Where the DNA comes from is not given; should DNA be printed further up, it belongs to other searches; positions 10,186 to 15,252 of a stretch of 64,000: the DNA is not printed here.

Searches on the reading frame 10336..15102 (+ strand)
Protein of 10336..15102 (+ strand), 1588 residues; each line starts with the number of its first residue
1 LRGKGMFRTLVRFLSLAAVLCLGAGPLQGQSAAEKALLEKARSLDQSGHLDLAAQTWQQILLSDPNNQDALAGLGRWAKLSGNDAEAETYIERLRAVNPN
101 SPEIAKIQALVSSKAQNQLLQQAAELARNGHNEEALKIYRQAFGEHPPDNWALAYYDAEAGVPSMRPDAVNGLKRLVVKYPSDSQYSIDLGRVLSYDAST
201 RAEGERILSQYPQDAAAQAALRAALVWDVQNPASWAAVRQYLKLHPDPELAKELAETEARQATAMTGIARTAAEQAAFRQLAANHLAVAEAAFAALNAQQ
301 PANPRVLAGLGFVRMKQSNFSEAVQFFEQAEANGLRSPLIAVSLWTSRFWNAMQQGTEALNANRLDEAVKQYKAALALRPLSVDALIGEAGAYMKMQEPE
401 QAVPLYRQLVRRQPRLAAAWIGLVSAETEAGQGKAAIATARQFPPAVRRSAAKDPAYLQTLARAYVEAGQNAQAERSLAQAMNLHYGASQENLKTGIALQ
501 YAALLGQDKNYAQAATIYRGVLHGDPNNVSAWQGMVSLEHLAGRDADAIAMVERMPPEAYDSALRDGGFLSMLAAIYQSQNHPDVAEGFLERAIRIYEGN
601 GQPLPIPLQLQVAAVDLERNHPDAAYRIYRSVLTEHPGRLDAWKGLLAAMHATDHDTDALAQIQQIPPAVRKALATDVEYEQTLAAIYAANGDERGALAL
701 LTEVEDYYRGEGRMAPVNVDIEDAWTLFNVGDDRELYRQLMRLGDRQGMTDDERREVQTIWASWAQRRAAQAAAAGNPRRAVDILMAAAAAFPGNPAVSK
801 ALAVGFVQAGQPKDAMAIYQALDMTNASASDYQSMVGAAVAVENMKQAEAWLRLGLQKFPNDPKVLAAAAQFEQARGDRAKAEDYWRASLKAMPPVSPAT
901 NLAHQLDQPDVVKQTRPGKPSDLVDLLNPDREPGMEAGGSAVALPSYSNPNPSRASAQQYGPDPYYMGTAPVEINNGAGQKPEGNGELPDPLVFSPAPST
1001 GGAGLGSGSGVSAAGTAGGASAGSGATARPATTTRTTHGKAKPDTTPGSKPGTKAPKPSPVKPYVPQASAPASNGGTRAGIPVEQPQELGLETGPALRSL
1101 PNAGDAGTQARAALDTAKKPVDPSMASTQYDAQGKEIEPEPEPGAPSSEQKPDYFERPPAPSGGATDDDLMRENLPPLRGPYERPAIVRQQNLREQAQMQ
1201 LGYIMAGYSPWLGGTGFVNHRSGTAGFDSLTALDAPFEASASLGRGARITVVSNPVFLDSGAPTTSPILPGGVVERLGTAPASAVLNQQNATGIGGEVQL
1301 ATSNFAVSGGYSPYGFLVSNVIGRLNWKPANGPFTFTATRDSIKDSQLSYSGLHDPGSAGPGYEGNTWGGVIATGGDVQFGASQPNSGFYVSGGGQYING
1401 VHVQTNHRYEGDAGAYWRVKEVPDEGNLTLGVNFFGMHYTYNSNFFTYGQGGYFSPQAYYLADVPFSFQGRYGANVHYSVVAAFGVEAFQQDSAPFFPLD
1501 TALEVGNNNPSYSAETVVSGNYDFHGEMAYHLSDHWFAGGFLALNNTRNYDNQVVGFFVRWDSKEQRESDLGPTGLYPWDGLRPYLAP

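Call 13: search_protein_families(library=pfam, proteins=[window:10336-15102:+], max_evalue=0.001)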
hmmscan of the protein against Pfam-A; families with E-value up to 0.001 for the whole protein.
window:10336-15102:+ (1588 aa): 14 families
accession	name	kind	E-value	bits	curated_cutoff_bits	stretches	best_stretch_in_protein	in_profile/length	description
PF05420.17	BCSC_C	-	1.4e-83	281.3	23.5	1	1229-1561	2-333/336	Cellulose synthase operon protein C C-terminus (BCSC_C)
PF14559.12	TPR_19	-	3.9e-41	139.7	25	5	773-836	2-65/68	Tetratricopeptide repeat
PF13428.12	TPR_14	-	1e-27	94.2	23.5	0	384-424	2-42/44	Tetratricopeptide repeat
PF07719.23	TPR_2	-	5.5e-16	57.7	27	0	355-380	7-32/34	Tetratricopeptide repeat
PF13432.12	TPR_16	-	6.3e-14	52.5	32.7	3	392-442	6-56/65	Tetratricopeptide repeat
PF13176.12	TPR_7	-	4e-12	45.6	27.9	0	390-415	6-33/36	Tetratricopeptide repeat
PF25064.1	ARM_TT21_5th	-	1.3e-08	35.5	27.8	0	50-101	17-68/117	TT21 fifth ARM repeats domain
PF23914.1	TPR_CcmH_CycH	-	1.6e-08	35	42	0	838-898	96-156/158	Cytochrome c-type biogenesis protein H TPR domain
PF00515.34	TPR_1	-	2.2e-08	34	27.8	0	305-330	2-27/34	Tetratricopeptide repeat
PF13181.12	TPR_8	-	3.6e-08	33.4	25.7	0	390-414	8-32/34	Tetratricopeptide repeat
PF13374.12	TPR_10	-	0.00011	22.6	27.5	0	570-598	5-33/42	Tetratricopeptide repeat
PF23241.1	HAT_PRP39_C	-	0.00035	21.1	33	0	465-539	68-137/139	PRP39 C-terminal HAT repeat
PF13174.12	TPR_6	-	0.00041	21.3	26.3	0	385-414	2-31/33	Tetratricopeptide repeat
PF13414.12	TPR_11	-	0.00055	20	26.8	0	363-395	8-40/42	TPR repeat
